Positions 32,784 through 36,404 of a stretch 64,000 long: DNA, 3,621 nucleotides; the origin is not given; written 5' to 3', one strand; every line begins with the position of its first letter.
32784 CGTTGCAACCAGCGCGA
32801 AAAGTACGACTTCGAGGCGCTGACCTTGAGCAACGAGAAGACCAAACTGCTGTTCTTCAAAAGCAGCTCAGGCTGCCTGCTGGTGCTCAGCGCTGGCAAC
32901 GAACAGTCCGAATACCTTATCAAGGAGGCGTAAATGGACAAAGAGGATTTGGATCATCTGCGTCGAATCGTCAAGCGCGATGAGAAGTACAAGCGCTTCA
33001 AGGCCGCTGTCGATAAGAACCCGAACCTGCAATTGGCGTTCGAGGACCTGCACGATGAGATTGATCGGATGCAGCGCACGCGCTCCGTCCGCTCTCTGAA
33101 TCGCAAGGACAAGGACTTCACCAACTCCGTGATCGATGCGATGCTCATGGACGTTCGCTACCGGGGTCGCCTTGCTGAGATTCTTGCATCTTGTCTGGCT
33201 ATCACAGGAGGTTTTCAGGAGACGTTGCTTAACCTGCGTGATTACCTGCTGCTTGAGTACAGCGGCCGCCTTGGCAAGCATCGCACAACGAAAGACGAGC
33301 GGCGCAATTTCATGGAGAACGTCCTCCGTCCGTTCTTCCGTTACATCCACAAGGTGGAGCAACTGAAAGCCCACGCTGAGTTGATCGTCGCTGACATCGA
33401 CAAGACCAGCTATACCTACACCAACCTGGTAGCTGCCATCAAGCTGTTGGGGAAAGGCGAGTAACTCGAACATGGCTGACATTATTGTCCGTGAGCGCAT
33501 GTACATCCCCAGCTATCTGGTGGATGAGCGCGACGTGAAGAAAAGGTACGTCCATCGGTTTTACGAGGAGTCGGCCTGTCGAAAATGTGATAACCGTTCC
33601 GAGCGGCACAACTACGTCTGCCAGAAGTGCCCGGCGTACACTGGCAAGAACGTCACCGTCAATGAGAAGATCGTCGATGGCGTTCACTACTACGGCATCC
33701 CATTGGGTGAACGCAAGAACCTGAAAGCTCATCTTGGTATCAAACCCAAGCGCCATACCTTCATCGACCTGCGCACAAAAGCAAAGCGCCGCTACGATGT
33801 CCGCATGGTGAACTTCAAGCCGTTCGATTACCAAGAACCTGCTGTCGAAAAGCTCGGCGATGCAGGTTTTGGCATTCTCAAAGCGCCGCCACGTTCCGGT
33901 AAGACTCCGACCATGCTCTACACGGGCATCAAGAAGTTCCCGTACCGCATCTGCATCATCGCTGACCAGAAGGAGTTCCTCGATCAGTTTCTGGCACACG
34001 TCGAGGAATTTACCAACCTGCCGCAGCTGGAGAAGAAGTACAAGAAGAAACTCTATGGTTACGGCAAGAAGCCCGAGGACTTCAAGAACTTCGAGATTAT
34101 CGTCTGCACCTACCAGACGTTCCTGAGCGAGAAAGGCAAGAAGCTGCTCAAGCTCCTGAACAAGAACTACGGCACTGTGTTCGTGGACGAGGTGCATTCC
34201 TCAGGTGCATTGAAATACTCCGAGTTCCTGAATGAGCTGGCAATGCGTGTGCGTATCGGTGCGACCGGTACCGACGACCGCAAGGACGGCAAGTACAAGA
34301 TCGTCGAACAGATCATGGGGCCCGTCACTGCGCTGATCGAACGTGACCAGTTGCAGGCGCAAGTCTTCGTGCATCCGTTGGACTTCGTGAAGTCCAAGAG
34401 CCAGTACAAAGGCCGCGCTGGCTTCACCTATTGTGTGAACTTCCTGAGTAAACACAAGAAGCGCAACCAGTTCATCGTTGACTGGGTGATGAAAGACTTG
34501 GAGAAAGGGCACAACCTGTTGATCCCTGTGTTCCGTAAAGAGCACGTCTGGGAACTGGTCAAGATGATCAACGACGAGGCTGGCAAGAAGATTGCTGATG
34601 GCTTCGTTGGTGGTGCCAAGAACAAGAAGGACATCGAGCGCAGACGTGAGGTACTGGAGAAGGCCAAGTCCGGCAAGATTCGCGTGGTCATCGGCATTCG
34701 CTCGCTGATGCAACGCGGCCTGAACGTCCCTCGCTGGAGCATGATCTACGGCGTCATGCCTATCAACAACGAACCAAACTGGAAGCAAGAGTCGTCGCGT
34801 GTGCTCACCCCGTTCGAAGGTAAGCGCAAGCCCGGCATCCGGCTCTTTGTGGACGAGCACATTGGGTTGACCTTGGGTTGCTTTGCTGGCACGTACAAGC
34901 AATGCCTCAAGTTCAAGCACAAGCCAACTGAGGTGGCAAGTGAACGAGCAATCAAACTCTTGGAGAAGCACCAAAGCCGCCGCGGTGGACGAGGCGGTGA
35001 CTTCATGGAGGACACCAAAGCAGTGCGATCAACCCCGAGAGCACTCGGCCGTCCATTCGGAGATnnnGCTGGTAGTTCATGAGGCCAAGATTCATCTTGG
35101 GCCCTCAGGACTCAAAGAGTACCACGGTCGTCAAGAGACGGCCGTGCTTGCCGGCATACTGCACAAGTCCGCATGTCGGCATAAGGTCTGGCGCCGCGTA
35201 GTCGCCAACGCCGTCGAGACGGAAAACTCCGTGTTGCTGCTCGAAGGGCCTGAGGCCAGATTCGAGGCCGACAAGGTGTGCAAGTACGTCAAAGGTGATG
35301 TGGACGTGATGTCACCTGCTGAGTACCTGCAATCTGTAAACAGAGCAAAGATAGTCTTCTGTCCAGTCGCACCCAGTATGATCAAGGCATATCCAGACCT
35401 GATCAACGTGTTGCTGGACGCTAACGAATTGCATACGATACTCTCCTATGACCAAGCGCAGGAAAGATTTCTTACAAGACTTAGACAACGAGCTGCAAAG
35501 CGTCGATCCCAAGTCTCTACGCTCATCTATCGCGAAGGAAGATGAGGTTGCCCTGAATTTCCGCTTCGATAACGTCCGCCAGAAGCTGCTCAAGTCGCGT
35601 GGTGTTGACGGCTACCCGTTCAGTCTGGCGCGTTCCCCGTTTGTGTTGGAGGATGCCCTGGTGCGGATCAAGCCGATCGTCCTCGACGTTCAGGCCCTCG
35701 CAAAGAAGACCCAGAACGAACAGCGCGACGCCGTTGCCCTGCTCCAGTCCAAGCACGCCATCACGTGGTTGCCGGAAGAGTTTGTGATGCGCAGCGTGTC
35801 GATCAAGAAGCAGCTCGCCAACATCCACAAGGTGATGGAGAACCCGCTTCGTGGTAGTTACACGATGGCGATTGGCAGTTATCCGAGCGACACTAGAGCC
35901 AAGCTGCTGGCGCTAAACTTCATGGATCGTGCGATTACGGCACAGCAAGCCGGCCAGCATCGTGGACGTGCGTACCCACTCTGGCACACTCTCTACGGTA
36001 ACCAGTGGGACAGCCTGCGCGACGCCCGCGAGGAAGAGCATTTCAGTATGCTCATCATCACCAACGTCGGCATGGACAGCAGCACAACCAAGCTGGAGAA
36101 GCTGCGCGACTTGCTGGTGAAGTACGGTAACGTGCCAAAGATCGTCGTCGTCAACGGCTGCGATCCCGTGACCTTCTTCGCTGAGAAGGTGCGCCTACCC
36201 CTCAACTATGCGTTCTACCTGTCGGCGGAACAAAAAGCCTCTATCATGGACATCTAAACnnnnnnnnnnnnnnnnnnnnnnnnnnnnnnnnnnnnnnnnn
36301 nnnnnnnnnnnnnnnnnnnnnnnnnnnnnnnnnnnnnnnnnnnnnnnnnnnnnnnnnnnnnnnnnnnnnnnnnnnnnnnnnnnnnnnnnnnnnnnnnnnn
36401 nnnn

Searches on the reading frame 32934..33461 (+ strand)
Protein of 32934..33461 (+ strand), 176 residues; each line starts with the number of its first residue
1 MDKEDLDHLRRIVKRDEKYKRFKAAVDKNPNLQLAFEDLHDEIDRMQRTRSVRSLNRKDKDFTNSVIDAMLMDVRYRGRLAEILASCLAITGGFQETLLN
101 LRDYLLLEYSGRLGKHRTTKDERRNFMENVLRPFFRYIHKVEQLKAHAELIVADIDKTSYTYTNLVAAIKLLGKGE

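Call 67: search_protein_families(library=phrogs, proteins=[window:32934-33461:+], max_evalue=0.00001)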
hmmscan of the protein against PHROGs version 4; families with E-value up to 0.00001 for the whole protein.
window:32934-33461:+ (176 aa): 1 family
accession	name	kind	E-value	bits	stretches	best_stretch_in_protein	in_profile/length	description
phrog_17451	-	unknown function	3.9e-75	252.7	1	3-176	1-173/178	-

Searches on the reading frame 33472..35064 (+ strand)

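Call 67: search_protein_families(library=phrogs, proteins=[window:33472-35064:+], max_evalue=0.00001)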
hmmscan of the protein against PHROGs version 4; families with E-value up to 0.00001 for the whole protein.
window:33472-35064:+ (531 aa): 3 families
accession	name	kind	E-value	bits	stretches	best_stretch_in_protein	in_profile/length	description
phrog_16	-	DNA, RNA and nucleotide metabolism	9.8e-51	174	1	56-483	249-609/986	DNA helicase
phrog_9690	-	DNA, RNA and nucleotide metabolism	1.2e-17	64.9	1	231-445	39-254/306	DNA helicase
phrog_62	-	DNA, RNA and nucleotide metabolism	2.4e-08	32.9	1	104-267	685-848/1881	DNA helicase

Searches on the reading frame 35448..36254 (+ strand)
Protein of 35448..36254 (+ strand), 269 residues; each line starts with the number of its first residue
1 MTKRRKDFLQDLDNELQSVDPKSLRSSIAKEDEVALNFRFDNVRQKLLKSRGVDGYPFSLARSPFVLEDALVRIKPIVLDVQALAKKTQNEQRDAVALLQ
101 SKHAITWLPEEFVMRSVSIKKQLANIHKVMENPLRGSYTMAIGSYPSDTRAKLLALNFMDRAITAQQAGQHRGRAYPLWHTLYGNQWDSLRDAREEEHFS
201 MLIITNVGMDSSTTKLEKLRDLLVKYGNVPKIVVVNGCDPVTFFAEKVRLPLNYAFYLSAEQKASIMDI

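Call 67: search_protein_families(library=phrogs, proteins=[window:35448-36254:+], max_evalue=0.00001)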
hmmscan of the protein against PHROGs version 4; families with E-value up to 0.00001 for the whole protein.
window:35448-36254:+ (269 aa): 1 family
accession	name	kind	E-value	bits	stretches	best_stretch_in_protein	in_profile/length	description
phrog_20094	-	DNA, RNA and nucleotide metabolism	5.4e-119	397.1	1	1-269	1-240/241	DNA polymerase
